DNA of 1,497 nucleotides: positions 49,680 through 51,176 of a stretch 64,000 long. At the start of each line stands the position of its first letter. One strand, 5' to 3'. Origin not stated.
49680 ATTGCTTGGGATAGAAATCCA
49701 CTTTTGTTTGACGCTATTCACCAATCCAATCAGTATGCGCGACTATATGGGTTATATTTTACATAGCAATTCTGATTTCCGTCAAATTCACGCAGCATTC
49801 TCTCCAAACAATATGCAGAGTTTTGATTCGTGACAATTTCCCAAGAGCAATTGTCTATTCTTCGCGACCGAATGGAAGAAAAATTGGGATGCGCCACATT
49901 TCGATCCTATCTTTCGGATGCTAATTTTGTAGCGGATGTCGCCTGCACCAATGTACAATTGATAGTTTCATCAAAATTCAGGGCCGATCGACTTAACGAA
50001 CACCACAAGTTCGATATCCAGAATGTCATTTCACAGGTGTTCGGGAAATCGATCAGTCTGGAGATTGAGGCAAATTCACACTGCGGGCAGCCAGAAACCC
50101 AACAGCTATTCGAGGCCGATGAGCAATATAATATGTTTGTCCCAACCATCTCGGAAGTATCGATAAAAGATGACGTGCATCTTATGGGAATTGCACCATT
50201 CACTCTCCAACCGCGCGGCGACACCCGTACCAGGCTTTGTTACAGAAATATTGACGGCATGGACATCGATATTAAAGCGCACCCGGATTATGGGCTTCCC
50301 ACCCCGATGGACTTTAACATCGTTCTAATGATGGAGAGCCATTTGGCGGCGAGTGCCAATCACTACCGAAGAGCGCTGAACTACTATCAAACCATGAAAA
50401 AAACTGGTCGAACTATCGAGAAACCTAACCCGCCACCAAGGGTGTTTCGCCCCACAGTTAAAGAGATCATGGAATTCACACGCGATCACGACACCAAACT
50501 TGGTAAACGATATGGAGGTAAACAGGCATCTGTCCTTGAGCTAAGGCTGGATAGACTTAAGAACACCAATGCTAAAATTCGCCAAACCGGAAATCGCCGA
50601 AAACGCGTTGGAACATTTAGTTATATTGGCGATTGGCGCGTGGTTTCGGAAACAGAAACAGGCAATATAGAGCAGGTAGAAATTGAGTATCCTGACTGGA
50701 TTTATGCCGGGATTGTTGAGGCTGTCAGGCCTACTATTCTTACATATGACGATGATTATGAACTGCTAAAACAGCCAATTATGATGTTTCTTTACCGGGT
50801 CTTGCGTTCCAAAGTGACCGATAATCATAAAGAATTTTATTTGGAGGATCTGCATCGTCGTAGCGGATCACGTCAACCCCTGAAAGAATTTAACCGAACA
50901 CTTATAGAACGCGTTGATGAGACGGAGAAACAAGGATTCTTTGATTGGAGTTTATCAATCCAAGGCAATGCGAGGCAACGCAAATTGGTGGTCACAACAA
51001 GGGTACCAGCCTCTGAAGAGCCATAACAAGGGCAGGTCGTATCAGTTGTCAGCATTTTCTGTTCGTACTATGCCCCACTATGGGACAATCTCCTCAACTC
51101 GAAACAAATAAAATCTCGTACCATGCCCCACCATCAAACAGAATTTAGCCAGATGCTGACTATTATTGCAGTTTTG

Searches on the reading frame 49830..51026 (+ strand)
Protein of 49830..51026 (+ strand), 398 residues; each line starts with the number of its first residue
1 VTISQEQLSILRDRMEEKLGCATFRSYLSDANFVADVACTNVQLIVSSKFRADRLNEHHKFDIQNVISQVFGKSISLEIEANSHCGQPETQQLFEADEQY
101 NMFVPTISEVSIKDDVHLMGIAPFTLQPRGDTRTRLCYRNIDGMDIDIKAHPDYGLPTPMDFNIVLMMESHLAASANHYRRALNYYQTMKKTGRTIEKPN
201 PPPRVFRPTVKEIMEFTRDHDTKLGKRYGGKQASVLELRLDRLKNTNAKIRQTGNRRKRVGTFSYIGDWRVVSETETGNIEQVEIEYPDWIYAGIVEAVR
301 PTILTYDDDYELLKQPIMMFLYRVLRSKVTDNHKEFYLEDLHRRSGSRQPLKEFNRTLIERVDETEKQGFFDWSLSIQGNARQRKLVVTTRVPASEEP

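Call 3: search_protein_families(library=pfam, proteins=[window:49830-51026:+], max_evalue=0.1)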
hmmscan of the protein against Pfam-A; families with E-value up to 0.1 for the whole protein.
window:49830-51026:+ (398 aa): 2 families
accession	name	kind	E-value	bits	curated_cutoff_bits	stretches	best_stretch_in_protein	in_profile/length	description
PF10134.15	RPA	-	1e-35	123.8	27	1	113-360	1-216/228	Replication initiator protein A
PF11638.13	DnaA_N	-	7.5e-05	22.8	24.6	1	12-68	8-64/65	DnaA N-terminal domain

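Call 4: search_protein_families(library=ncbifam, proteins=[window:49830-51026:+], max_evalue=0.1)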
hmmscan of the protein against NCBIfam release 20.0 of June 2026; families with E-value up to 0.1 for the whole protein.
window:49830-51026:+ (398 aa): 1 family
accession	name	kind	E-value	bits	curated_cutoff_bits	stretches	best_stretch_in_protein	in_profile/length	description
TIGR00362.1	DnaA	equivalog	0.00066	18.9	343.9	1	12-91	5-83/437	chromosomal replication initiator protein DnaA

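Call 5: search_protein_families(library=padloc, proteins=[window:49830-51026:+], max_evalue=0.1)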
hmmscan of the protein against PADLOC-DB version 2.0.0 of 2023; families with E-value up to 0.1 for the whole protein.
window:49830-51026:+ (398 aa): 0 families

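Call 100: search_dna_similar(query=window:49830-51026:+, collection=plasmids, mode=protein, max_rows=8, max_evalue=1e-10)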
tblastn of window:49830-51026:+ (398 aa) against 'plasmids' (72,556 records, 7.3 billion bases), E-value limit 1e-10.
Records with a match: 208; places in all: 209; records where one place covers at least 80% of the query: 1.
Best place of each record, by identity: <60% 208.
By first word of the organism name: Pseudomonas 25; Citrobacter 23; Xanthomonas 17; Klebsiella 12; Rhizobium 11; Escherichia 11; Sphingomonas 10; Enterobacter 7; Agrobacterium 6; Shinella 6; and 50 more.
By predicted mobility (MOB-suite, as given by PLSDB): conjugative 105; non-mobilizable 54; mobilizable 49.
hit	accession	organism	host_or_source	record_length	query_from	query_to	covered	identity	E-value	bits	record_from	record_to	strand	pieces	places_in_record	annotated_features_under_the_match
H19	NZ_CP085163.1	Pseudosulfitobacter sp. DSM 107133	cell culture,Seawater from the North ...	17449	1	393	99%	38.8%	7e-78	268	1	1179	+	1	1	replication initiator protein A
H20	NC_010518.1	Methylobacterium radiotolerans JCM 2831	-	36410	88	398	78%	37.8%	2e-42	166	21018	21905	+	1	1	replication initiator protein A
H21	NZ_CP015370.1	Methylobacterium phyllosphaerae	cell culture,leaf tissues of rice in ...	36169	88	398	78%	37.8%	5e-42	164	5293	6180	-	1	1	replication initiator protein A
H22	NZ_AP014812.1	Methylorubrum populi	-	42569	95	398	76%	37.9%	3e-41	162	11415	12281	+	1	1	replication initiator protein A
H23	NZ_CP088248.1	Methylorubrum sp. B1-46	single cell,human skin swab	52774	83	391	78%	36.4%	4e-45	174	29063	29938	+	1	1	replication initiator protein A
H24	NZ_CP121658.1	Rhizobium sp. CB3171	Calliandra calothyrsus,cell culture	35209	97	377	71%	38.4%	6e-41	161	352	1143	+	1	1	replication initiator protein A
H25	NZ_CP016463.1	Bosea sp. RAC05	Microbial isolate,Algal phycosphere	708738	97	398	76%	35.6%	1e-42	166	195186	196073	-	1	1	replication initiator protein A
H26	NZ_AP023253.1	Mesorhizobium sp. 131-2-5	Lotus japonicus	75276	64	378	79%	33.4%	4e-44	171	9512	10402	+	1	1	replication initiator protein A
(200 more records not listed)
